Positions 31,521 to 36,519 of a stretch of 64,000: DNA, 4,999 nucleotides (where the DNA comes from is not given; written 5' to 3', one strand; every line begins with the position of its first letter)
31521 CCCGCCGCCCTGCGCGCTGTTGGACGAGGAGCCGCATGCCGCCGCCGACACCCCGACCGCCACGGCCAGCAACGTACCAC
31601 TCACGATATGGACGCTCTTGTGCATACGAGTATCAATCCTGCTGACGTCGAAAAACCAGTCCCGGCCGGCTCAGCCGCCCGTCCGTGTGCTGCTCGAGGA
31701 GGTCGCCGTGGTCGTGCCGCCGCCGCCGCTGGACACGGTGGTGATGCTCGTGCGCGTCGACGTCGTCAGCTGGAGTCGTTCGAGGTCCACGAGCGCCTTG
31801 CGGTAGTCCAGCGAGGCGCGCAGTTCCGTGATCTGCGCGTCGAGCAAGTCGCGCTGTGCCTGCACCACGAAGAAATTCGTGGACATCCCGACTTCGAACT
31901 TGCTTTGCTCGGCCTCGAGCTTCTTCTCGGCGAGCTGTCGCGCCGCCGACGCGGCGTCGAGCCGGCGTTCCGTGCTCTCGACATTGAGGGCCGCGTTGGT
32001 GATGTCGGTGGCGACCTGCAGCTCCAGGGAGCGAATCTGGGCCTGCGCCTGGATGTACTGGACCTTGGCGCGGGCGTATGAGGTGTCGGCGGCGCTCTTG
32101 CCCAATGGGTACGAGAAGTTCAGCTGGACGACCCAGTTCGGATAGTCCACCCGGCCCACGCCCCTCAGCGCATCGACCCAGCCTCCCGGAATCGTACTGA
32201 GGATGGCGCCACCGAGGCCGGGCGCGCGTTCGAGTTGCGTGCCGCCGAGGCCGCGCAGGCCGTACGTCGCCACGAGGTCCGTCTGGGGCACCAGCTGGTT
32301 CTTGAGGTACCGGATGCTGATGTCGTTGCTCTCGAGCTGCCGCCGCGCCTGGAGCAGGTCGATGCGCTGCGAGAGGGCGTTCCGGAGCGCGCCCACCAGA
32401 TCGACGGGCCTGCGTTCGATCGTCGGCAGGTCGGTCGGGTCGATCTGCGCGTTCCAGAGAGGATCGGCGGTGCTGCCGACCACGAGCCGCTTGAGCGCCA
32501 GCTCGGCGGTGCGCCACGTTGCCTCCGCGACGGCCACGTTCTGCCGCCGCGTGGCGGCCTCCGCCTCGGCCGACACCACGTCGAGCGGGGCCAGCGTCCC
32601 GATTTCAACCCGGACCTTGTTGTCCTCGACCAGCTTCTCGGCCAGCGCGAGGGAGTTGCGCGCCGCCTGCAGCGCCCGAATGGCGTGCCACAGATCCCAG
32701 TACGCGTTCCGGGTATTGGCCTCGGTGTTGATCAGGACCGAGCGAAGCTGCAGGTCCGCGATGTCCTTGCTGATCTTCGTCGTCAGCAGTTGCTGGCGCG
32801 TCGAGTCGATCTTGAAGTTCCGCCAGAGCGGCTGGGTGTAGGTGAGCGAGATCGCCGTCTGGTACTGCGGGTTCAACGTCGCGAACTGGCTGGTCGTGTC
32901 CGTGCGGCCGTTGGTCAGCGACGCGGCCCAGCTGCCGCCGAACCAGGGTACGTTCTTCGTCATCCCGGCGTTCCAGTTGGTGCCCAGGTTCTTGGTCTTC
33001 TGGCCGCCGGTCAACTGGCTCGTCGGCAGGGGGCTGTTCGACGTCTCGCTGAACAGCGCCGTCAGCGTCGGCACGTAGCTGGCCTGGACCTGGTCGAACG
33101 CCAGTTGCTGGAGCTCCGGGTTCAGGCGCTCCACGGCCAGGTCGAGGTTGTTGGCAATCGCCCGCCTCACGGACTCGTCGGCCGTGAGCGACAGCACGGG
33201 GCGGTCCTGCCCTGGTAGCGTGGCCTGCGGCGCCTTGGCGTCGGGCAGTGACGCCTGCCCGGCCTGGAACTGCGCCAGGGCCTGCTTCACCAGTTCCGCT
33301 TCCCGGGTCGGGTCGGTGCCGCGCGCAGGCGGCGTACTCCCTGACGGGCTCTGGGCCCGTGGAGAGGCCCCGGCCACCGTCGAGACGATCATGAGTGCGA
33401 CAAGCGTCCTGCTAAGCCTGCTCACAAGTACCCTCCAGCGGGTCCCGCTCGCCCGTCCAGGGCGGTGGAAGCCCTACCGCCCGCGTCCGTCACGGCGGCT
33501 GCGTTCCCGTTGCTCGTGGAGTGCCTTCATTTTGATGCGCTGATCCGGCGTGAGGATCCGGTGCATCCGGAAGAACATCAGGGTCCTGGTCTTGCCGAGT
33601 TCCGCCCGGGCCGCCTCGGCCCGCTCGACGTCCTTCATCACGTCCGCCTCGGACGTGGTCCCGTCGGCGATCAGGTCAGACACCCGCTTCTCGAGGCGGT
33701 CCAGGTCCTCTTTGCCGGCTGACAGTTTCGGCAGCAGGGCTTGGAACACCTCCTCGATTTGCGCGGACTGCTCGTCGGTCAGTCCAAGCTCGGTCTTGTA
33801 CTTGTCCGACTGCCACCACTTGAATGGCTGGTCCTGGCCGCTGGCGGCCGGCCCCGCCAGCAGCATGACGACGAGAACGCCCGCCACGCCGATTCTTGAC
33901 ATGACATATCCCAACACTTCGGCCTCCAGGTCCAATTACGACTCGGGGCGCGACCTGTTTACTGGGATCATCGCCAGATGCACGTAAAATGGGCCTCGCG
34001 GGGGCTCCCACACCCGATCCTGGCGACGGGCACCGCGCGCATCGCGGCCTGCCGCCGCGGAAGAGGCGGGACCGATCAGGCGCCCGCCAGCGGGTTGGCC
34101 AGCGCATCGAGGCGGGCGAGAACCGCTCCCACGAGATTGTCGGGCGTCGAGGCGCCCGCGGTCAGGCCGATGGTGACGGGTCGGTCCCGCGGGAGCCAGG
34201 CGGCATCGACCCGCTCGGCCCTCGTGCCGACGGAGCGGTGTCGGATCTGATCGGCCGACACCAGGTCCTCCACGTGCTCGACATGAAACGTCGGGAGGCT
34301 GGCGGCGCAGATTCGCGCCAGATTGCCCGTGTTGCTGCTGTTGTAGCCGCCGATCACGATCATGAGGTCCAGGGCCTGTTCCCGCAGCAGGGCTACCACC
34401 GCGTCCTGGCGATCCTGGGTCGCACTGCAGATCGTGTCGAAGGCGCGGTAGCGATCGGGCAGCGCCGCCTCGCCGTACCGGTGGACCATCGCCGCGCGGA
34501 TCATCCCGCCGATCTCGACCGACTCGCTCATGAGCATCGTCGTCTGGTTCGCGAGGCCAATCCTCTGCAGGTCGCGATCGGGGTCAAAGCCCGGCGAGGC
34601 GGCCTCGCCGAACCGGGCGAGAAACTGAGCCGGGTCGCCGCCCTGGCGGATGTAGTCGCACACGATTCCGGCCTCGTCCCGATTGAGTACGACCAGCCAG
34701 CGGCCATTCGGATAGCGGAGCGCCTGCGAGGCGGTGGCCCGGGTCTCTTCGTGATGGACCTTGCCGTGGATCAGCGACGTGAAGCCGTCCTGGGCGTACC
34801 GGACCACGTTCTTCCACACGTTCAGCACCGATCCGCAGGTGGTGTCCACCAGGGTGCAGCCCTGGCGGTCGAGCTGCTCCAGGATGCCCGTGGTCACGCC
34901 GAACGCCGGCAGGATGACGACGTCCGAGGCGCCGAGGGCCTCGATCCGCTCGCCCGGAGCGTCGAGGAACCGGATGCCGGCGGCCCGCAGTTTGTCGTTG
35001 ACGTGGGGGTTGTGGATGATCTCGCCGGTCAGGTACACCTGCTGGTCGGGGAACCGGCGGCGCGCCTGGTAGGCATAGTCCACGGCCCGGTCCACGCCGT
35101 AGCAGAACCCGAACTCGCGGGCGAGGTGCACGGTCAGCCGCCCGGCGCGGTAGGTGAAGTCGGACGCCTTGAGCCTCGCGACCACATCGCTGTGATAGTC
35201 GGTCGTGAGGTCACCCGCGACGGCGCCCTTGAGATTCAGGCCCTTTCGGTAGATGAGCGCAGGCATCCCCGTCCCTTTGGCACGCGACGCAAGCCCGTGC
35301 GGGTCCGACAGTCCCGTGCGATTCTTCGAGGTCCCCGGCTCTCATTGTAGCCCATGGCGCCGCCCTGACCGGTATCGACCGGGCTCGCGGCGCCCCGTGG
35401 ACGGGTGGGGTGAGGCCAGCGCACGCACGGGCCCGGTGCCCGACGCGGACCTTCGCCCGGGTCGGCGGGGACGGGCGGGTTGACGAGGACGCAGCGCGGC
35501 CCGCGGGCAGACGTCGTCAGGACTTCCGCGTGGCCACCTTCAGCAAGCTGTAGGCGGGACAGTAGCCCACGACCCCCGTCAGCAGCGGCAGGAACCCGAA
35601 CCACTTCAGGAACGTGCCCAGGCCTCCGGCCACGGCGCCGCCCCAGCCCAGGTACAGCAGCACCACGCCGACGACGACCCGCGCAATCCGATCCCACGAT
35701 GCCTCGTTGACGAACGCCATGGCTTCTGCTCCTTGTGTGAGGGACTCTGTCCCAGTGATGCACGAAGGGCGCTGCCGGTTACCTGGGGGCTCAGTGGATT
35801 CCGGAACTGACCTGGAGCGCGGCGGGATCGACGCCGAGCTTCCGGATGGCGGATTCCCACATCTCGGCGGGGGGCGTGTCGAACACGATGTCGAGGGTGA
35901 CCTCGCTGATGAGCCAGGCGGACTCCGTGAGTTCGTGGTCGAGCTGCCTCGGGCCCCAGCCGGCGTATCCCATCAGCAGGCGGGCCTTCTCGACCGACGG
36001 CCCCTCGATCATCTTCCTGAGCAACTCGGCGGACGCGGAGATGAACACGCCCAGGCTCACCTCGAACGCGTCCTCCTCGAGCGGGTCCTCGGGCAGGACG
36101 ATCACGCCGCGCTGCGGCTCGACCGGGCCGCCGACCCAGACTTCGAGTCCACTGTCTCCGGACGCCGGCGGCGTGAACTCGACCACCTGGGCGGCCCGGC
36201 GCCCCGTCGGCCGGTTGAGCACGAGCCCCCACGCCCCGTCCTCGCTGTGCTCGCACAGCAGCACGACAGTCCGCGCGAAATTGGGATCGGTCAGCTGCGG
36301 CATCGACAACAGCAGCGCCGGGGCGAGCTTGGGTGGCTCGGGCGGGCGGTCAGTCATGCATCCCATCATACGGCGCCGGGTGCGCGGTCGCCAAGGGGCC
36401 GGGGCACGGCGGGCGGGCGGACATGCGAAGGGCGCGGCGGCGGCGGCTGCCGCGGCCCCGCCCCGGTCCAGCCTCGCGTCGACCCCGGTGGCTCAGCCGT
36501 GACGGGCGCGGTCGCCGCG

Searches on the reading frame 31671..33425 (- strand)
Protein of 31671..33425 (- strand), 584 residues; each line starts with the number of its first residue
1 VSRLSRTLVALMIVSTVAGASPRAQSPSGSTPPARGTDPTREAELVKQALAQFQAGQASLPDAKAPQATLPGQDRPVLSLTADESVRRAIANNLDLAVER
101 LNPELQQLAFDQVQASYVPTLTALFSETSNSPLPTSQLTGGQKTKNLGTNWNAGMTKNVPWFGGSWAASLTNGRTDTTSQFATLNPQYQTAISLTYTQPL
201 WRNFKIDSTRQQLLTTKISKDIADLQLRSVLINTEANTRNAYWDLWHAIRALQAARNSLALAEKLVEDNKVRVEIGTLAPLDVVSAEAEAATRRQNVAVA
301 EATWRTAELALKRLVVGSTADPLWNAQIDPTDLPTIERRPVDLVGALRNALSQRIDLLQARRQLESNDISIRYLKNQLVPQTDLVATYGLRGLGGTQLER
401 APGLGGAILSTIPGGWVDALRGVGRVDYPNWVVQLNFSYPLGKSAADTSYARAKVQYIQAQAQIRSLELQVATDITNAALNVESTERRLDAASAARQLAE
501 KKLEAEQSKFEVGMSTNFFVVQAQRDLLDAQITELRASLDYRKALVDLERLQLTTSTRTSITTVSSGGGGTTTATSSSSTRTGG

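Call 67: search_protein_families(library=pfam, proteins=[window:31671-33425:-], max_evalue=0.0001)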
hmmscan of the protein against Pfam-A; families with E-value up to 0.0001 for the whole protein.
window:31671-33425:- (584 aa): 1 family
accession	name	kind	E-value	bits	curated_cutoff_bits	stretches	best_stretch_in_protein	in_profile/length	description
PF02321.23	OEP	-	5.6e-42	144.1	22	2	346-551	4-185/187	Outer membrane efflux protein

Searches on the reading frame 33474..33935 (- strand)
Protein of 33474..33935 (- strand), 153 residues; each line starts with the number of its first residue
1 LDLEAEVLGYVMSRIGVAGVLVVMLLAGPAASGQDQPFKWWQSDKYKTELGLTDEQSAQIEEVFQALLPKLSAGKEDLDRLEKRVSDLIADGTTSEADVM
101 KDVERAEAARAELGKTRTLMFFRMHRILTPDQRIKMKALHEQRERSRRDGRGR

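Call 67: search_protein_families(library=pfam, proteins=[window:33474-33935:-], max_evalue=0.0001)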
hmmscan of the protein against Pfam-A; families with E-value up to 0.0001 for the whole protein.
window:33474-33935:- (153 aa): 2 families
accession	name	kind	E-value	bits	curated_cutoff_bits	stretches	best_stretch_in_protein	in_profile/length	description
PF13801.11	Metal_resist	-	1.6e-08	35.1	29.2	1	17-134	9-124/125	Heavy-metal resistance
PF07813.17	LTXXQ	-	3.8e-08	34.4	24.3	1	41-140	4-100/100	LTXXQ motif family protein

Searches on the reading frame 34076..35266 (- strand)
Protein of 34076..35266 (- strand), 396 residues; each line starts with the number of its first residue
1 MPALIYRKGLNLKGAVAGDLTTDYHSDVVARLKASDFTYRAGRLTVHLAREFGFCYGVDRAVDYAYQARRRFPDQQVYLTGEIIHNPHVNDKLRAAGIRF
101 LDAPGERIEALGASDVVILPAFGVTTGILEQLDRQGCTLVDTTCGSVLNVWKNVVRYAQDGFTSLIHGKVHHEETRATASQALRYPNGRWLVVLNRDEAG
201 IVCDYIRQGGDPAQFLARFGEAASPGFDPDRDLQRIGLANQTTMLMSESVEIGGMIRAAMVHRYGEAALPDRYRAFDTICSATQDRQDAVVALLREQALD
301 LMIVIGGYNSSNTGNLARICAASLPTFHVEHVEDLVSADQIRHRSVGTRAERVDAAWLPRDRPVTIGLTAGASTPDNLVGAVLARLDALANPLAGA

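Call 67: search_protein_families(library=pfam, proteins=[window:34076-35266:-], max_evalue=0.0001)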
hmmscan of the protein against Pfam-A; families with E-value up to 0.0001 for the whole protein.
window:34076-35266:- (396 aa): 1 family
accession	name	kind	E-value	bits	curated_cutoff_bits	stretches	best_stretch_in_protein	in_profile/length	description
PF02401.23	LYTB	-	5.7e-68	229.5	24.5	1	46-386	1-266/267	LytB protein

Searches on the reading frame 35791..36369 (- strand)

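Call 67: search_protein_families(library=pfam, proteins=[window:35791-36369:-], max_evalue=0.0001)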
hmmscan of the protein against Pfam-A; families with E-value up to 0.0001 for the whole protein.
window:35791-36369:- (192 aa): 1 family
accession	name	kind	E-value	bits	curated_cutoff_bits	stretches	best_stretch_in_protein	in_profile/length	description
PF02622.21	DUF179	-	2.2e-42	145.1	27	1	24-179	1-157/157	AlgH-like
